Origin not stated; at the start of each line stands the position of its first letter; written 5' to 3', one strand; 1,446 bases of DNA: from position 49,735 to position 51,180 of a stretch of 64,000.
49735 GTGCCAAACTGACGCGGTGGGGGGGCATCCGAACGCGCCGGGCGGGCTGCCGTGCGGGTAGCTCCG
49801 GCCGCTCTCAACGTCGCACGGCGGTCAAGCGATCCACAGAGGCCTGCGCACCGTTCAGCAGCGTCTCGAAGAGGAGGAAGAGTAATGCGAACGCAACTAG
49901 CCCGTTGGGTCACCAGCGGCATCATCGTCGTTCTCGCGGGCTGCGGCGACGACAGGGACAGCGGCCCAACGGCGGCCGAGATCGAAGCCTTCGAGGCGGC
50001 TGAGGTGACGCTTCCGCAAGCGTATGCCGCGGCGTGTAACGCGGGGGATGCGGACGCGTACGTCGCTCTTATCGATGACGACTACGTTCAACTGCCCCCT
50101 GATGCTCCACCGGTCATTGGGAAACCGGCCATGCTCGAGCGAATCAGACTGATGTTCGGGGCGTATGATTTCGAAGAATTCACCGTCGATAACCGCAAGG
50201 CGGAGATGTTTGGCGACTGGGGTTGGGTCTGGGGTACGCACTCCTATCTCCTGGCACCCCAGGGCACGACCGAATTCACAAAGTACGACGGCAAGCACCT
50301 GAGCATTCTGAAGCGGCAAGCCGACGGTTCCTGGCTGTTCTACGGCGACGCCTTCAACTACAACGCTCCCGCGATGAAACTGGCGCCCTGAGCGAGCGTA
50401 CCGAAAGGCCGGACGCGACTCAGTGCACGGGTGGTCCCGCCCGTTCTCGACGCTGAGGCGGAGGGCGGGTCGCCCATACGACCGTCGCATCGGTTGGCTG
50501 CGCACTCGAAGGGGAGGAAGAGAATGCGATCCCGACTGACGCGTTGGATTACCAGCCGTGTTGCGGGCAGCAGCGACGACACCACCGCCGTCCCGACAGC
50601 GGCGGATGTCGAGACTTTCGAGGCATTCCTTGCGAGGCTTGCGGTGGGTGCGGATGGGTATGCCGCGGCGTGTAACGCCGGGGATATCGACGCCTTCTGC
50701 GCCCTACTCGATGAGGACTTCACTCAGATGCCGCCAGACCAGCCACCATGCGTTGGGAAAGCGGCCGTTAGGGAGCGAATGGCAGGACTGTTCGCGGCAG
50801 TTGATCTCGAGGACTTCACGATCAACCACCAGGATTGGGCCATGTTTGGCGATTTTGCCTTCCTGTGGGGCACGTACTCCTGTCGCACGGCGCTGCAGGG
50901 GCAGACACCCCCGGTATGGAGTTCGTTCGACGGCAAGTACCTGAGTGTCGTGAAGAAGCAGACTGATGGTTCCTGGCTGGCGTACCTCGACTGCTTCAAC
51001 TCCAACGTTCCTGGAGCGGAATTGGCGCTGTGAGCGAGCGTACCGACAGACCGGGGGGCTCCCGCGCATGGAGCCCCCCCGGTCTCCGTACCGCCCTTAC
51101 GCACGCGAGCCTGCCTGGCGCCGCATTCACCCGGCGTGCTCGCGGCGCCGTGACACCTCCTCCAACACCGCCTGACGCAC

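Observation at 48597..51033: Tandem four-gene array of NTF2-like (DUF4440/SnoaL) lipoprotein paralogues alternating Cys-lipobox and Cys-less signal peptides, plus two more upstream (42098-43243)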

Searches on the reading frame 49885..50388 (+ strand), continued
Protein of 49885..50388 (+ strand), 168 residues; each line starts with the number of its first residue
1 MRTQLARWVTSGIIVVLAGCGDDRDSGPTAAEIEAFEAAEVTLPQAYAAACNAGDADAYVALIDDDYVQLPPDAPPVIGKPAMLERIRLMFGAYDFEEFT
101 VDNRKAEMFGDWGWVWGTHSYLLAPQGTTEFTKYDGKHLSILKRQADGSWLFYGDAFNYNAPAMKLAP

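Call 73: find_encoding_contigs(protein=P0172, flank=8000, max_places=1)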
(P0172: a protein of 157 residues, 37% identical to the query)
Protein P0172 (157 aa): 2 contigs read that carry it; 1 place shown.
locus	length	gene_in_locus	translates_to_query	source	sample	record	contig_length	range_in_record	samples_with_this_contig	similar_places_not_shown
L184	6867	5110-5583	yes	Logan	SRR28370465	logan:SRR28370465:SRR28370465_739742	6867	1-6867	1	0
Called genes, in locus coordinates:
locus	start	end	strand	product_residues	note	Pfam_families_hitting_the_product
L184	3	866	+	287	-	?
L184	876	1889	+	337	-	PF00814:TsaD, PF22521:HypF_C_2 (weak)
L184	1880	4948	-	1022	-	PF13428:TPR_14 (faint), PF03704:BTAD, PF07719:TPR_2 (faint), PF00931:NB-ARC (weak), PF13191:AAA_16 (weak), PF13401:AAA_22, PF25872:HTH_77, PF13424:TPR_12, +5 more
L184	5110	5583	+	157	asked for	PF13577:SnoaL_4, PF12680:SnoaL_2, PF13474:SnoaL_3 (weak), PF14534:DUF4440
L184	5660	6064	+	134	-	PF14534:DUF4440, PF12680:SnoaL_2 (weak)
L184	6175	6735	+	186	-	PF00156:Pribosyltran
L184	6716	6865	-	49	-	?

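Call 75: search_protein_families(library=pfam, proteins=[L098:4485-7913:-, L098:9563-12373:+, L102:3964-7710:-, L184:1880-4948:-, L102:9043-9603:+], max_evalue=0.001)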
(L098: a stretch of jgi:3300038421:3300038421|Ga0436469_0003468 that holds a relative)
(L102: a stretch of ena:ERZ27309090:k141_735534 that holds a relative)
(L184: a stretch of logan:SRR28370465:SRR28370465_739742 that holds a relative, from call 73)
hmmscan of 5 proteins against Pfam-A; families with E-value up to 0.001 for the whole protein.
L098:4485-7913:- (1142 aa): 12 families
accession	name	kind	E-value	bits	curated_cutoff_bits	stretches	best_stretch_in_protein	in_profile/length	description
PF03704.23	BTAD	-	1.2e-17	65.1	22.1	1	97-247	1-146/146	Bacterial transcriptional activator domain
PF13424.12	TPR_12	-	9.6e-16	58.2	30.1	3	1011-1075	2-68/77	Tetratricopeptide repeat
PF13401.12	AAA_22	-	9.1e-10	39.4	27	1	441-539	6-103/130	AAA domain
PF07719.23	TPR_2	-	6.8e-07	29.4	27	0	974-999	3-28/34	Tetratricopeptide repeat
PF13428.12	TPR_14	-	3.1e-06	27.8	23.5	0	1013-1058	2-44/44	Tetratricopeptide repeat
PF00931.28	NB-ARC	-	2.5e-05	24.1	23.5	1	432-526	10-109/248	NB-ARC domain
PF25199.1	nSTAND_NTPase5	-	0.0002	21.6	34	0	431-554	32-134/145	Novel STAND NTPase 5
PF04212.24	MIT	-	0.00033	21.1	30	0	1019-1045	11-37/66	MIT (microtubule interacting and transport) domain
PF13432.12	TPR_16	-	0.00038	21.3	32.7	1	826-880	8-59/65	Tetratricopeptide repeat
PF13481.12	AAA_25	-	0.00039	20.5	27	1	441-470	34-59/195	AAA domain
PF13191.12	AAA_16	-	0.00053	21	32.6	1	420-546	1-161/167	AAA ATPase domain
PF13176.12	TPR_7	-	0.00068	20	27.9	0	977-999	4-26/36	Tetratricopeptide repeat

L098:9563-12373:+ (936 aa): 5 families
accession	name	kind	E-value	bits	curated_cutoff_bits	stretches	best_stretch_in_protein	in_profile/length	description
PF13191.12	AAA_16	-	3.4e-16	60.6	32.6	1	2-152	27-166/167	AAA ATPase domain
PF00196.25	GerE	-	2.1e-12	46.9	23.5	1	874-925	3-54/57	Bacterial regulatory proteins, luxR family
PF17874.7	TPR_MalT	-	6.2e-07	29.4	45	1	519-713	63-264/336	MalT-like TPR region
PF08281.18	Sigma70_r4_2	-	2.2e-06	27.7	25.7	1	870-912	7-50/54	Sigma-70, region 4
PF13424.12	TPR_12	-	9.4e-06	26.2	30.1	1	778-833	9-66/77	Tetratricopeptide repeat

L102:3964-7710:- (1248 aa): 9 families
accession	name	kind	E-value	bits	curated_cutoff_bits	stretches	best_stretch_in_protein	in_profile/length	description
PF13424.12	TPR_12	-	1e-23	83.7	30.1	3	865-937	3-77/77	Tetratricopeptide repeat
PF13191.12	AAA_16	-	1.4e-23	84.7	32.6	1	276-494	2-167/167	AAA ATPase domain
PF03704.23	BTAD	-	2.5e-17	64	22.1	1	131-247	35-145/146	Bacterial transcriptional activator domain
PF07719.23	TPR_2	-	1.8e-09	37.4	27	0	906-935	2-31/34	Tetratricopeptide repeat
PF17874.7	TPR_MalT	-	4.2e-08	33.3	45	1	879-1183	15-311/336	MalT-like TPR region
PF00515.34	TPR_1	-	1e-05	25.6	27.8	0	868-895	4-31/34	Tetratricopeptide repeat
PF01637.24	ATPase_2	-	3.2e-05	24.3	33.2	0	276-322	1-44/225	ATPase domain predominantly from Archaea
PF10345.15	Cohesin_load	-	0.00019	20.4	25.8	0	1010-1097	115-205/585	Cohesin loading factor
PF10923.14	BrxC_BrxD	-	0.0004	19.8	22.2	1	275-325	26-76/414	BREX system ATP-binding protein BrxC/D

L184:1880-4948:- (1022 aa): 14 families
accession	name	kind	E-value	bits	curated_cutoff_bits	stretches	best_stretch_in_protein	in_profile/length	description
PF13424.12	TPR_12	-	5.5e-20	71.8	30.1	3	850-921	2-75/77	Tetratricopeptide repeat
PF03704.23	BTAD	-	1e-13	52.3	22.1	1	134-265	20-146/146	Bacterial transcriptional activator domain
PF07719.23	TPR_2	-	1e-09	38.2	27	0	736-761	6-31/34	Tetratricopeptide repeat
PF13191.12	AAA_16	-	8.5e-09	36.6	32.6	1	296-357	2-63/167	AAA ATPase domain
PF12862.13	ANAPC5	-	2.9e-08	34.1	23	1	770-819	37-86/91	Anaphase-promoting complex subunit 5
PF13401.12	AAA_22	-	3e-08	34.5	27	1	317-417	7-106/130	AAA domain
PF17874.7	TPR_MalT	-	4.2e-08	33.3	45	1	791-950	21-180/336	MalT-like TPR region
PF00931.28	NB-ARC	-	3.2e-07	30.3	23.5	1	300-548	2-246/248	NB-ARC domain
PF13176.12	TPR_7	-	5.1e-07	29.7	27.9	0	853-879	1-27/36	Tetratricopeptide repeat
PF00515.34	TPR_1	-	9e-06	25.7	27.8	0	737-761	7-31/34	Tetratricopeptide repeat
PF13428.12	TPR_14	-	1.3e-05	25.8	23.5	0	184-224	3-43/44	Tetratricopeptide repeat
PF13374.12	TPR_10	-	1.9e-05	24.9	27.5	0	736-762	7-33/42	Tetratricopeptide repeat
PF05729.18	NACHT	-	2.6e-05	24.6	26.7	1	316-432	1-133/167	NACHT domain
PF14559.12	TPR_19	-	2.7e-05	24.8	25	0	861-913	1-47/68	Tetratricopeptide repeat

L102:9043-9603:+ (186 aa): 0 families

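Call 80: search_dna_similar(query=L184:5110-5580:+, collection=plasmids, mode=protein, max_evalue=1e-8, max_rows=30)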
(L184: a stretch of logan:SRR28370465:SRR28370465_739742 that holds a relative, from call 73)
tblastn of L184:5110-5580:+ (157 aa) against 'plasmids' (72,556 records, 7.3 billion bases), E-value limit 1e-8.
No match.

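Call 81: search_dna_similar(query=window:49885-50388:+, collection=plasmids, mode=protein, max_evalue=0.001, max_rows=30)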
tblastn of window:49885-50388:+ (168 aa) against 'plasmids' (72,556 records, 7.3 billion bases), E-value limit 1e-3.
Records with a match: 1; places in all: 1; records where one place covers at least 80% of the query: 0.
Best place of each record, by identity: <60% 1.
By first word of the organism name: Gemmatirosa 1.
By predicted mobility (MOB-suite, as given by PLSDB): non-mobilizable 1.
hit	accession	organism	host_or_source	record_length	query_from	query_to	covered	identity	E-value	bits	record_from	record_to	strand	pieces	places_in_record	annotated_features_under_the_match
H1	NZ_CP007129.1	Gemmatirosa kalamazoonensis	-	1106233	62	162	60%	29.7%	2e-4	47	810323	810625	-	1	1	record has no annotation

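Call 98: search_protein_families(library=padloc, proteins=[L184:1880-4948:-], max_evalue=0.001)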
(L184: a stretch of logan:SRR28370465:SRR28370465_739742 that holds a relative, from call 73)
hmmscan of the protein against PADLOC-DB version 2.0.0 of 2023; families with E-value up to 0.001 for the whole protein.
L184:1880-4948:- (1022 aa): 1 family
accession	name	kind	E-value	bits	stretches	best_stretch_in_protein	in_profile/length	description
PDLC01169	TPR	-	2.7e-09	34.8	1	735-809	113-187/252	TPR repeats containing protein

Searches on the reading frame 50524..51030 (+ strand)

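Call 5: search_protein_families(library=pfam, proteins=[window:50524-51030:+], max_evalue=0.01)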
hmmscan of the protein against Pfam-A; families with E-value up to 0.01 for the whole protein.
window:50524-51030:+ (169 aa): 3 families
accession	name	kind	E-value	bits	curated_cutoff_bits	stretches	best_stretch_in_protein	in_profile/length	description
PF12680.13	SnoaL_2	-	7.4e-13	49.4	27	1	45-131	3-86/102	SnoaL-like domain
PF14534.12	DUF4440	-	3.9e-12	47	25.2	1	46-152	8-106/107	Domain of unknown function (DUF4440)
PF07366.18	SnoaL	-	2.4e-05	24.6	28.4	1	45-121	6-80/126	SnoaL-like polyketide cyclase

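Call 18: search_protein_families(library=ncbifam, proteins=[window:50524-51030:+], max_evalue=0.01)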
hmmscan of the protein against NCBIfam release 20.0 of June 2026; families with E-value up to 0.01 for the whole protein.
window:50524-51030:+ (169 aa): 3 families
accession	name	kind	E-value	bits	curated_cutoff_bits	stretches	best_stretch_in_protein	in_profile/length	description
NF006089.0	PRK08241.1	subfamily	0.00032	19.9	240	1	44-91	224-272/343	RNA polymerase subunit sigma-70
TIGR02960.1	SigX5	hypoth_equivalog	0.0015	17.8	264.75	1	44-87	211-255/322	RNA polymerase sigma-70 factor, TIGR02960 family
TIGR02246.1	TIGR02246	subfamily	0.0017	18.4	33.95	1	46-155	13-120/128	SgcJ/EcaC family oxidoreductase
